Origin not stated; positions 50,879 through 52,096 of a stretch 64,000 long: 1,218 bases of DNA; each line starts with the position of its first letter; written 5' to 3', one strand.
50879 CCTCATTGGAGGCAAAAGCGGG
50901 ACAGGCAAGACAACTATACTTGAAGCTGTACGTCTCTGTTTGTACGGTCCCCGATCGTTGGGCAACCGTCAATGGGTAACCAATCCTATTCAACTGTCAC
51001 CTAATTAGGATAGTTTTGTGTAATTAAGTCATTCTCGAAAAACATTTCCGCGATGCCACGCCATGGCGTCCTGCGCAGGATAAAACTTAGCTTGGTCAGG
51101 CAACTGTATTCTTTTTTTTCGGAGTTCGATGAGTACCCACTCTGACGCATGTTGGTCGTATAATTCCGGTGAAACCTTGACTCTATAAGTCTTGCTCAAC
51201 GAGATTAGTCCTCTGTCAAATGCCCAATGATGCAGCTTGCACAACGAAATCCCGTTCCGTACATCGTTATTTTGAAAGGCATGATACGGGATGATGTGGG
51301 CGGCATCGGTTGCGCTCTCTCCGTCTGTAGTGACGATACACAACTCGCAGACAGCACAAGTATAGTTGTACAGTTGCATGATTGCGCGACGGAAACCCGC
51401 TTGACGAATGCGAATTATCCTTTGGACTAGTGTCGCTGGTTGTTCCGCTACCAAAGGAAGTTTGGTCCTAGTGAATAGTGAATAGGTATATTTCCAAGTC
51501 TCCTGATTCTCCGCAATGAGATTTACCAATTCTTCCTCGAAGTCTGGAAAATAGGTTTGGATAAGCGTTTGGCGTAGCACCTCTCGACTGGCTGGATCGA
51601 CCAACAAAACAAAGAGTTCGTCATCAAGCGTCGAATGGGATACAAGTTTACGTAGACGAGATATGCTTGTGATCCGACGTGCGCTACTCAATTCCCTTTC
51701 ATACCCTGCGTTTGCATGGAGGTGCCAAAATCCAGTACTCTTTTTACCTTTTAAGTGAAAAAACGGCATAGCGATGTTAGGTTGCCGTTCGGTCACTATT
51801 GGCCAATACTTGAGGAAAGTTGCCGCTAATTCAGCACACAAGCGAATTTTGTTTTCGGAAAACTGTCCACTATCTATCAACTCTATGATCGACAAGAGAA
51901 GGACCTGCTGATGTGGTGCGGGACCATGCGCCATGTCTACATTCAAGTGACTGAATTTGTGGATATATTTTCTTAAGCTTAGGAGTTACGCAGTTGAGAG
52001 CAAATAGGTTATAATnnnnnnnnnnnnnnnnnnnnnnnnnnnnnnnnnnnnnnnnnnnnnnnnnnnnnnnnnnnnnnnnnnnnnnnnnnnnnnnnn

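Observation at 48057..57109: Decayed defence/mobile island: dndC plus a dndD 5' stub, HNH endonuclease, IS with inverted repeats, IS3 relic, orphan HsdR_N-methyltransferase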

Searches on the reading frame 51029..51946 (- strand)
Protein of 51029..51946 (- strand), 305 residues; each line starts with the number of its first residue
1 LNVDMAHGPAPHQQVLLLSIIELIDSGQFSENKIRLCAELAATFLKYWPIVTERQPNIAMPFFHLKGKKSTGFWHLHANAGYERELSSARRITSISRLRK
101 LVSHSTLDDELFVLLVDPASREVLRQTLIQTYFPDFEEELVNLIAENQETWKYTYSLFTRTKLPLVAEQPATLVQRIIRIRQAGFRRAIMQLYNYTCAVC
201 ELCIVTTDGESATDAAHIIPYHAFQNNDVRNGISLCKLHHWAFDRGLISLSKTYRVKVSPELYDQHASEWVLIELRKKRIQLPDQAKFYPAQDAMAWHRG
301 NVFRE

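Call 3: search_protein_families(library=pfam, proteins=[window:51029-51946:-], max_evalue=0.01)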
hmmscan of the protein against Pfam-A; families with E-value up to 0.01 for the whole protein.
window:51029-51946:- (305 aa): 1 family
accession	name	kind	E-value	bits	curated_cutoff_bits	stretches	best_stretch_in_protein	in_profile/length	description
PF13391.12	HNH_2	-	1.5e-12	47.6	21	1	197-250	1-65/66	HNH endonuclease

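Call 4: search_protein_families(library=padloc, proteins=[window:51029-51946:-], max_evalue=0.01)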
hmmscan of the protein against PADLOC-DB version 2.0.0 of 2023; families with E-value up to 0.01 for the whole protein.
window:51029-51946:- (305 aa): 2 families
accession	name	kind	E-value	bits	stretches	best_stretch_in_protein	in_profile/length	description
PDLC04132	HNH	-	1.4e-24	84.7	1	173-304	145-273/286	-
PDLC03546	HNH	-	1.9e-11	41.5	1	123-302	105-276/282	Type II restriction enzyme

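Call 5: search_protein_families(library=ncbifam, proteins=[window:51029-51946:-], max_evalue=0.01)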
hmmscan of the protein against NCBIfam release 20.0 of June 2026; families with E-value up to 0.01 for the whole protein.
window:51029-51946:- (305 aa): 1 family
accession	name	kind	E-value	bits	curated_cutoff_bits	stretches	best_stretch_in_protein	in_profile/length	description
NF045808.1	PT-DNA_restrict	exception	2.9e-35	121.8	180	1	10-304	20-284/284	phosphorothioated DNA-binding restriction endonuclease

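Call 12: find_homologous_proteins(query=window:51029-51946:-)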
Query window:51029-51946:- (305 aa): 1319 proteins with E <= 0.001 among 2573 candidates; the best 120 are listed.
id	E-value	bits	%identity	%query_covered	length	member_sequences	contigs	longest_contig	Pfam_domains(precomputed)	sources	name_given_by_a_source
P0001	5.4e-182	621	90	99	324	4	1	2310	PF13391.13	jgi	jgi:putative restriction endonuclease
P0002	1.1e-168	578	83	100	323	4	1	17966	PF13391.13,PF26340.1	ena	-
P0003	7.0e-152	523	74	100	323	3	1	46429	PF13391.13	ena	-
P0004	8.2e-126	437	64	100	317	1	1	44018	PF13391.13,PF26340.1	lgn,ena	-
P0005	3.4e-120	419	61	99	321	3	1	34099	PF13391.13,PF26340.1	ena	-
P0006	6.6e-120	418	61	100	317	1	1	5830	PF13391.13,PF26340.1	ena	-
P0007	1.9e-118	413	61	99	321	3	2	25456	PF13391.13,PF26340.1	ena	-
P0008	5.3e-114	398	59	100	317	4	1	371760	PF13391.13,PF26340.1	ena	-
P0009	5.8e-114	398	57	100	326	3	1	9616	PF13391.13,PF26340.1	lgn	-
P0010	6.0e-114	398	59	100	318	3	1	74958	PF13391.13,PF26340.1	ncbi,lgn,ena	-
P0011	1.1e-113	397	59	100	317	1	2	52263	PF13391.13,PF26340.1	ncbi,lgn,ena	-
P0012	1.5e-113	397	59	100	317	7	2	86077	PF13391.13,PF26340.1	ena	-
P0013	4.4e-113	395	59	100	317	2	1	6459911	PF13391.13,PF26340.1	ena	-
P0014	7.5e-113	394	58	100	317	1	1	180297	PF13391.13,PF26340.1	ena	-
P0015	1.1e-112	394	58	100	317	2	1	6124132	PF13391.13,PF26340.1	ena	-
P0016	1.6e-112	393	59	100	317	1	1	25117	PF13391.13,PF26340.1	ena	-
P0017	1.8e-112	393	57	100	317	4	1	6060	PF13391.13,PF26340.1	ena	-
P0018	3.7e-112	392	57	100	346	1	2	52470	PF13391.13,PF26340.1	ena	-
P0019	4.2e-112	392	58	100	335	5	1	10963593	PF13391.13,PF26340.1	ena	-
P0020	4.7e-112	392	59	100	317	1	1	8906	PF13391.13,PF26340.1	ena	-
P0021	5.3e-112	392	59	99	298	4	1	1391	PF13391.13,PF26340.1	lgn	-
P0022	5.4e-112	392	58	100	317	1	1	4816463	PF13391.13,PF26340.1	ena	-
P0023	7.1e-112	391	59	100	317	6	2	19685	PF13391.13,PF26340.1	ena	-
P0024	7.5e-112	391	59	100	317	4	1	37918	PF13391.13,PF26340.1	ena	-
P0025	1.3e-111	390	58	100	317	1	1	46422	PF13391.13,PF26340.1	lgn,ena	-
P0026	1.4e-111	390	57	100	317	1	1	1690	PF13391.13,PF26340.1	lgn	-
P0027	1.4e-111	390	58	100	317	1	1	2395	PF13391.13,PF26340.1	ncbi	-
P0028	1.4e-111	390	58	100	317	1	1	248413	PF13391.13,PF26340.1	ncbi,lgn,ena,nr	ncbi:hypothetical protein C6502_21525 [Candidatus Poribacteria bacterium]|nr:MAG: hypothetical prote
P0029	1.7e-111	390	59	100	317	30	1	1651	PF13391.13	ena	-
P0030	2.1e-111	390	57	100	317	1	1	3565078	PF13391.13,PF26340.1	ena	-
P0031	2.1e-111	390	58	100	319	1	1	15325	PF13391.13,PF26340.1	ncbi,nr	ncbi:HNH endonuclease [Candidatus Poribacteria bacterium]|nr:HNH endonuclease [Candidatus Poribacter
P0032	2.8e-111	389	57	100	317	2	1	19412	PF13391.13,PF26340.1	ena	-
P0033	4.2e-111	389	58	100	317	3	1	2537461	PF13391.13,PF26340.1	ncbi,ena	-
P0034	4.2e-111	389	57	100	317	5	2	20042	PF13391.13,PF26340.1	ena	-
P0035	4.9e-111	389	58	100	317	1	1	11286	PF13391.13,PF26340.1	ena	-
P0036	5.0e-111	388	57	100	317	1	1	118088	PF13391.13,PF26340.1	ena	-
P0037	5.1e-111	388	57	100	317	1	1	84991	PF13391.13,PF26340.1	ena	-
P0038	6.6e-111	388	57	100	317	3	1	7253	PF13391.13,PF26340.1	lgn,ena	-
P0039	7.3e-111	388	57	100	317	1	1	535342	PF13391.13,PF26340.1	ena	-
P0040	9.2e-111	388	57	100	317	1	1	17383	PF13391.13,PF26340.1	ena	-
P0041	1.0e-110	387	58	100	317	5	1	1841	PF13391.13,PF26340.1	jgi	-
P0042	1.2e-110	387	58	100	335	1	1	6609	PF13391.13,PF26340.1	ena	-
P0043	1.5e-110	387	56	100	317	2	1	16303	PF13391.13,PF26340.1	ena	-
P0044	1.7e-110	387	58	100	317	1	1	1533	PF13391.13,PF26340.1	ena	-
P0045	1.8e-110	387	58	100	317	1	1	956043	PF13391.13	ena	-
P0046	1.9e-110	387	58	100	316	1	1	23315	PF13391.13,PF26340.1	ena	-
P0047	2.2e-110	386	58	100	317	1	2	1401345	PF13391.13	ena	-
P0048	3.3e-110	386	57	100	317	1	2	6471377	PF13391.13,PF26340.1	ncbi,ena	-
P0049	3.5e-110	386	58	100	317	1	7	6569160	PF13391.13,PF26340.1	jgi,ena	jgi:putative restriction endonuclease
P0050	3.7e-110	386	59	100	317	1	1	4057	PF13391.13,PF26340.1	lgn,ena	-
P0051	3.8e-110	386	56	100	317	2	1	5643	PF13391.13,PF26340.1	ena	-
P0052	6.4e-110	385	58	100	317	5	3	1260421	PF13391.13,PF26340.1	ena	-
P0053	1.2e-109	384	57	100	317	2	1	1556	PF13391.13,PF26340.1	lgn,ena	-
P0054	1.5e-109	384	57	100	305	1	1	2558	PF13391.13,PF26340.1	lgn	-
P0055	1.6e-109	384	57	100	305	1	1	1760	PF13391.13,PF26340.1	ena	-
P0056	1.9e-109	383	57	100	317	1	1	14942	PF13391.13,PF26340.1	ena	-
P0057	2.0e-109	383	57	98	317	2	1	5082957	PF13391.13,PF26340.1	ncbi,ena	-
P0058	2.1e-109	383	57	100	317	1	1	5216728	PF13391.13,PF26340.1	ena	-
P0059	2.3e-109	383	58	100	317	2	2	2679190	PF13391.13,PF26340.1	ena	-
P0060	3.4e-109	382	58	100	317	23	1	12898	PF13391.13,PF26340.1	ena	-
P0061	3.5e-109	382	56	100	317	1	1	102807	PF13391.13,PF26340.1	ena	-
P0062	4.4e-109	382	57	100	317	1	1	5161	PF13391.13,PF26340.1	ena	-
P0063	8.1e-109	381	58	100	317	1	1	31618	PF13391.13,PF26340.1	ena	-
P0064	8.6e-109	381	56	100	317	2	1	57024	PF13391.13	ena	-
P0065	1.2e-108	381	57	100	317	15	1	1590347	PF13391.13,PF26340.1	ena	-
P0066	1.2e-108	381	57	100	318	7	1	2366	PF13391.13,PF26340.1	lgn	-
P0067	1.6e-108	380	57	100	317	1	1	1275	PF13391.13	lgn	-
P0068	2.1e-108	380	57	100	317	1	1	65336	PF13391.13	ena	-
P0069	2.2e-108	380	56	100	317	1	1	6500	PF13391.13,PF26340.1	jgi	jgi:putative restriction endonuclease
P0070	2.8e-108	379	56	100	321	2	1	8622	PF13391.13,PF26340.1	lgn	-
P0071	4.6e-108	379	56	100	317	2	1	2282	PF13391.13,PF26340.1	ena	-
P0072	5.9e-108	378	57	98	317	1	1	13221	PF13391.13,PF26340.1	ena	-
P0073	6.0e-108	378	56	100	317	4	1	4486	PF13391.13,PF26340.1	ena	-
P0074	7.4e-108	378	57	100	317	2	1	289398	PF13391.13,PF26340.1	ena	-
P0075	7.9e-108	378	56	100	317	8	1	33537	PF13391.13,PF26340.1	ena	-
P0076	9.2e-108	378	57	100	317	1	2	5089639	PF13391.13,PF26340.1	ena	-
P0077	1.2e-107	377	57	100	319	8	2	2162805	PF13391.13,PF26340.1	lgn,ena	-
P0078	1.5e-107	377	56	100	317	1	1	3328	PF13391.13,PF26340.1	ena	-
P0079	1.6e-107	377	57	100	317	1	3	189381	PF13391.13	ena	-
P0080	1.7e-107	377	56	99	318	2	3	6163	PF13391.13,PF26340.1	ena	-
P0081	2.2e-107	377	56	100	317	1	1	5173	PF13391.13,PF26340.1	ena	-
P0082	2.6e-107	376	56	100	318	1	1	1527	PF13391.13,PF26340.1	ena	-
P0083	3.4e-107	376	57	99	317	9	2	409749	PF13391.13,PF26340.1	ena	-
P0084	3.6e-107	376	56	100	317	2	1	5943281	PF13391.13,PF26340.1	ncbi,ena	-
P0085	7.6e-107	375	56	100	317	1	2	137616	PF13391.13,PF26340.1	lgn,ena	-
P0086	8.7e-107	375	58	100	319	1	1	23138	PF13391.13,PF26340.1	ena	-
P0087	8.8e-107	375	57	100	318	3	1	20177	PF13391.13,PF26340.1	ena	-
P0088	1.2e-106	374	56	100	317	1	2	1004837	PF13391.13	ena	-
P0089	1.4e-106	374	56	100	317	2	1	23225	PF13391.13,PF26340.1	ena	-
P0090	1.4e-106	374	57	100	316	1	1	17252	PF13391.13,PF26340.1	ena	-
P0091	1.5e-106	374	57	100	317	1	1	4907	PF13391.13,PF26340.1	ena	-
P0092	2.1e-106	373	57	100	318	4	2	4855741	PF13391.13,PF26340.1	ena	-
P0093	4.0e-106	372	55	100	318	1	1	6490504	PF13391.13,PF26340.1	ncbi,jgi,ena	-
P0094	4.5e-106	372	57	100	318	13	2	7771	PF13391.13,PF26340.1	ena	-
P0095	4.7e-106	372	57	100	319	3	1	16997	PF13391.13,PF26340.1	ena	-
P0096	5.0e-106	372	56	100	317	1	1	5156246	PF13391.13,PF26340.1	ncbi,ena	-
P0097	6.0e-106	372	56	100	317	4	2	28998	PF13391.13,PF26340.1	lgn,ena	-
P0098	9.7e-106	371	56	100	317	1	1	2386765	PF13391.13,PF26340.1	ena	-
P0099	1.1e-105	371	56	100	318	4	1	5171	PF13391.13,PF26340.1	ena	-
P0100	1.4e-105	371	55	100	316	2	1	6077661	PF13391.13,PF26340.1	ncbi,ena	-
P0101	1.9e-105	370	56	100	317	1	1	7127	PF13391.13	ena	-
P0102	2.7e-105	370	54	100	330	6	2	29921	PF13391.13,PF26340.1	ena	-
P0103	2.7e-105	370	55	100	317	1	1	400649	PF13391.13,PF26340.1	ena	-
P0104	2.8e-105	370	55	100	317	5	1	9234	PF13391.13,PF26340.1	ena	-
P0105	4.3e-105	369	55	100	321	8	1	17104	PF13391.13,PF26340.1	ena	-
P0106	5.0e-105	369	56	100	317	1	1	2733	PF13391.13,PF26340.1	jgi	-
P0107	6.9e-105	368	55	100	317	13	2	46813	PF13391.13,PF26340.1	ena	-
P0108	8.4e-105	368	56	100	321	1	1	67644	PF13391.13,PF26340.1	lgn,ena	-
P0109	1.0e-104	368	56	100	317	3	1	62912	PF13391.13,PF26340.1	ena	-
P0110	1.0e-104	368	56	100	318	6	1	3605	PF13391.13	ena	-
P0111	1.1e-104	368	56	100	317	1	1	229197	PF13391.13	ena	-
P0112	1.6e-104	367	56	100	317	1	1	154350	PF13391.13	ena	-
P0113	1.8e-104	367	54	100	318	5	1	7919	PF13391.13,PF26340.1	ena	-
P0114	1.9e-104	367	54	100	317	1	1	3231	PF13391.13,PF26340.1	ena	-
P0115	2.7e-104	366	54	100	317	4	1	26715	PF13391.13,PF26340.1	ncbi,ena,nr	ncbi:hypothetical protein F4X33_19475 [Candidatus Poribacteria bacterium]|nr:hypothetical protein [C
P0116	4.3e-104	366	55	100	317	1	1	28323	PF13391.13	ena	-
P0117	4.8e-104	366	56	98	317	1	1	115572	PF13391.13,PF26340.1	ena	-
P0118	5.1e-104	365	54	100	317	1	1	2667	PF13391.13,PF26340.1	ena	-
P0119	9.3e-104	365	54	100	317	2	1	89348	PF13391.13,PF26340.1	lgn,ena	-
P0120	1.1e-103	364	53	100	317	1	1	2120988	PF13391.13,PF26340.1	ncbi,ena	-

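Call 20: find_encoding_contigs(protein=P0001, flank=10000, max_places=4)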
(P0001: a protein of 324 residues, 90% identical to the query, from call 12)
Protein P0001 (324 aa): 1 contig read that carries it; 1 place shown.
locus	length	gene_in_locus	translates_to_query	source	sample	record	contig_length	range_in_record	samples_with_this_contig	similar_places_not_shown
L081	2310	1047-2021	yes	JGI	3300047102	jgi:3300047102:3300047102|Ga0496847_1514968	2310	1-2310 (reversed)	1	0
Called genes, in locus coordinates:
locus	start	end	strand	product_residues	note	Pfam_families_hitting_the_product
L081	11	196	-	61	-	-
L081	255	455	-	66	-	-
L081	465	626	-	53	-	-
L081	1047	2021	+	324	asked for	PF13391:HNH_2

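Call 21: find_encoding_contigs(protein=P0002, flank=10000, max_places=4)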
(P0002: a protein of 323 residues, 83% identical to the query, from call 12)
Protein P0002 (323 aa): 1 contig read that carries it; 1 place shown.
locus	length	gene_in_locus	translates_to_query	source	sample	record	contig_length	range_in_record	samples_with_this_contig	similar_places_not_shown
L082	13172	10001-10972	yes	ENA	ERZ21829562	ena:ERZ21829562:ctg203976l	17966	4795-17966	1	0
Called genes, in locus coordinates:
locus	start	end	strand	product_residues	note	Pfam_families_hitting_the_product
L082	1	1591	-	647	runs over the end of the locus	PF16177:ACAS_N, PF00501:AMP-binding, PF13193:AMP-binding_C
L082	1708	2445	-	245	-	PF02517:Rce1-like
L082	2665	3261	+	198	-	-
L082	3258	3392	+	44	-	-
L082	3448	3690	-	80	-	-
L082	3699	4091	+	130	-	-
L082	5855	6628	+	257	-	PF02384:N6_Mtase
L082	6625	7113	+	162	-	PF02384:N6_Mtase, PF07669:Eco57I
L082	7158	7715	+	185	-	-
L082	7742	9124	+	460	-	PF01420:Methylase_S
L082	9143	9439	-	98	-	-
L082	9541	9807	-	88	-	-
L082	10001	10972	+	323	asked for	PF26340:DNA-SBD_ScoMcrA (weak), PF13391:HNH_2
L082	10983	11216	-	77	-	PF13175:AAA_15 (weak), PF13514:AAA_27 (weak), PF13555:AAA_29 (weak), PF13476:AAA_23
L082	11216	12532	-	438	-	PF01507:PAPS_reduct, PF20306:Sp-DndD (faint)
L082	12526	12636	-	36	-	-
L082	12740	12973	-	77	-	-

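Call 22: find_encoding_contigs(protein=P0003, flank=10000, max_places=4)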
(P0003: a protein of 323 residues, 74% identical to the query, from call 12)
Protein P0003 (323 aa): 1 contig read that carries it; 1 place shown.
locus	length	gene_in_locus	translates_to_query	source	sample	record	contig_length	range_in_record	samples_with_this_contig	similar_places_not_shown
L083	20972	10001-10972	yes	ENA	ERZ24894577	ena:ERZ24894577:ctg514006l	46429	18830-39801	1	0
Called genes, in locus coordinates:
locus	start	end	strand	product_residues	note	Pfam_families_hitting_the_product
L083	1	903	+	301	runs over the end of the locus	PF07900:DUF1670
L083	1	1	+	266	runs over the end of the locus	PF07900:DUF1670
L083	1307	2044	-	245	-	PF02517:Rce1-like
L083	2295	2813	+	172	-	PF00293:NUDIX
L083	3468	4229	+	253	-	PF00702:Hydrolase, PF13419:HAD_2, PF13242:Hydrolase_like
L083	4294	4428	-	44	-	-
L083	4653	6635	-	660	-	PF23381:Beta-prop_IFT122_1st, PF24814:WD40_Prp19, PF25174:Beta-prop_THOC3, PF25175:Beta-prop_WDR5, PF25172:Beta-prop_WDR3_2nd, PF23414:Beta-prop_EML_2, PF24814:WD40_Prp19, PF23409:Beta-prop_EML, +79 more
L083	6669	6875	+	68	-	-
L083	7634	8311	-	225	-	PF13489:Methyltransf_23 (weak), PF13847:Methyltransf_31 (weak), PF08241:Methyltransf_11, PF08242:Methyltransf_12, PF13649:Methyltransf_25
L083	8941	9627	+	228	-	PF13365:Trypsin_2 (faint)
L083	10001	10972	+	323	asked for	PF13391:HNH_2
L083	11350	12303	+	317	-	PF26340:DNA-SBD_ScoMcrA, PF13391:HNH_2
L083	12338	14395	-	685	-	PF02463:SMC_N, PF13476:AAA_23, PF10805:DUF2730 (weak)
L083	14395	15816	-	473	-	PF01507:PAPS_reduct, PF20306:Sp-DndD (weak)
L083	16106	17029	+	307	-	-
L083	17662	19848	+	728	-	PF00141:peroxidase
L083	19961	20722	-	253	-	PF23023:Anti-Pycsar_Apyc1, PF00753:Lactamase_B, PF12706:Lactamase_B_2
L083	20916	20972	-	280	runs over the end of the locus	PF01261:AP_endonuc_2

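Call 28: search_solved_structures(query=window:51029-51946:-, max_evalue=1, show_alignments=3)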
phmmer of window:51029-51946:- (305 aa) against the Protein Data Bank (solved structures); distinct sequences matched with E-value up to 1: 1.
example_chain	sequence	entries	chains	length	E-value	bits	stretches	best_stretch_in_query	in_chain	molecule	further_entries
8h0l_A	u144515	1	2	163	4.4e-13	52.1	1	2-131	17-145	SBDHga1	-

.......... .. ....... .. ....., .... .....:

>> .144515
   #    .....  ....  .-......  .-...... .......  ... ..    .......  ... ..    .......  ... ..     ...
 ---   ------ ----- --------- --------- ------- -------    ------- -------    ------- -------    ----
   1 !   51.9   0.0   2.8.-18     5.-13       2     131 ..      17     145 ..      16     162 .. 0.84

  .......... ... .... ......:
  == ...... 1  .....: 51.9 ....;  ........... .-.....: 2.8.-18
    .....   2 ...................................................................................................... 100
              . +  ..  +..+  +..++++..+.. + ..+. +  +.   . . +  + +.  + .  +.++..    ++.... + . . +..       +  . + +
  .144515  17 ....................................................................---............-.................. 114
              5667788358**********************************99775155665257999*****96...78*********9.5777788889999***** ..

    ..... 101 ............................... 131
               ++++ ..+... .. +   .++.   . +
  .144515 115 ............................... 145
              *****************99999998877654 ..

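Call 42: find_encoding_contigs(protein=P0013, flank=8000, max_places=2)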
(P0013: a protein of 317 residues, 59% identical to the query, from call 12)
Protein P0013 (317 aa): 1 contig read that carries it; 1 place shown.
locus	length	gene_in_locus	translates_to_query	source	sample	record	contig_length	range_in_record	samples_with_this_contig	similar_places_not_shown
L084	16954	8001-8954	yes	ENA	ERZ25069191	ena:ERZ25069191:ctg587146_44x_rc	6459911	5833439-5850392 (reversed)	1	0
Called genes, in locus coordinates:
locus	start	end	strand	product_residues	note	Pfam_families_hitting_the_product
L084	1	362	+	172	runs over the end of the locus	PF00293:NUDIX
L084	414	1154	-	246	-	PF04029:2-ph_phosp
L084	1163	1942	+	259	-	PF00702:Hydrolase, PF13419:HAD_2, PF13242:Hydrolase_like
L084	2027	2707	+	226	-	PF00702:Hydrolase, PF13419:HAD_2, PF13242:Hydrolase_like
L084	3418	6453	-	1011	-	PF00675:Peptidase_M16 (faint), PF05193:Peptidase_M16_C, PF08367:M16C_assoc, PF22516:PreP_C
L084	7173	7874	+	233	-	PF00702:Hydrolase, PF13419:HAD_2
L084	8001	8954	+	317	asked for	PF26340:DNA-SBD_ScoMcrA, PF13391:HNH_2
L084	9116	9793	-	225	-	PF03848:TehB (faint), PF13489:Methyltransf_23 (weak), PF13847:Methyltransf_31 (weak), PF08241:Methyltransf_11, PF08242:Methyltransf_12, PF13649:Methyltransf_25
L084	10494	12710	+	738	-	PF06452:CBM9_1, PF19313:DUF5916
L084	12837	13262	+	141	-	PF05014:Nuc_deoxyrib_tr (weak)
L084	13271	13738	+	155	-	PF13302:Acetyltransf_3 (weak), PF00583:Acetyltransf_1, PF13508:Acetyltransf_7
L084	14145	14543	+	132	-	PF14597:Lactamase_B_5 (weak)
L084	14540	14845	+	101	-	-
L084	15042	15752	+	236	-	-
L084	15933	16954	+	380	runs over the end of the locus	PF02129:Peptidase_S15 (faint), PF20434:BD-FAE (weak), PF12146:Hydrolase_4 (faint), PF12697:Abhydrolase_6 (weak), PF00326:Peptidase_S9, PF01738:DLH (weak)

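Call 43: find_encoding_contigs(protein=P0019, flank=8000, max_places=2)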
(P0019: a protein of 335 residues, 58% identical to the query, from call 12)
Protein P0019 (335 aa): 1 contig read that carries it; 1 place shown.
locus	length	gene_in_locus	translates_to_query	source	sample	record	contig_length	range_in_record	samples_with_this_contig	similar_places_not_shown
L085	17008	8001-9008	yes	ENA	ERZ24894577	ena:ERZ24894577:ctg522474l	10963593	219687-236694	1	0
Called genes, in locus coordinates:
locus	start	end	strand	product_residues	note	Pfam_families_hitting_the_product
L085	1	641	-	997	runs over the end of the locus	PF00675:Peptidase_M16 (weak), PF05193:Peptidase_M16_C, PF08367:M16C_assoc, PF22516:PreP_C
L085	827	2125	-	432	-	PF01011:PQQ (faint), PF13360:PQQ_2, PF13570:Beta-prop_ACSF4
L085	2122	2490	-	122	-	-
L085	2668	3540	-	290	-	PF03781:FGE-sulfatase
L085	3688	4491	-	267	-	-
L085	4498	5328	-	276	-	-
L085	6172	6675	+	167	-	PF01541:GIY-YIG (faint)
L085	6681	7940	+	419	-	PF14072:DndB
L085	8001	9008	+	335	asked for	PF26340:DNA-SBD_ScoMcrA, PF13391:HNH_2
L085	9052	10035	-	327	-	PF12358:DUF3644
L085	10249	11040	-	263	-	-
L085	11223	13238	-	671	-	PF02463:SMC_N, PF13476:AAA_23, PF13555:AAA_29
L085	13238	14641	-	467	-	PF01507:PAPS_reduct, PF20306:Sp-DndD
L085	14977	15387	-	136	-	PF01850:PIN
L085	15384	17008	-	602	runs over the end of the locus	-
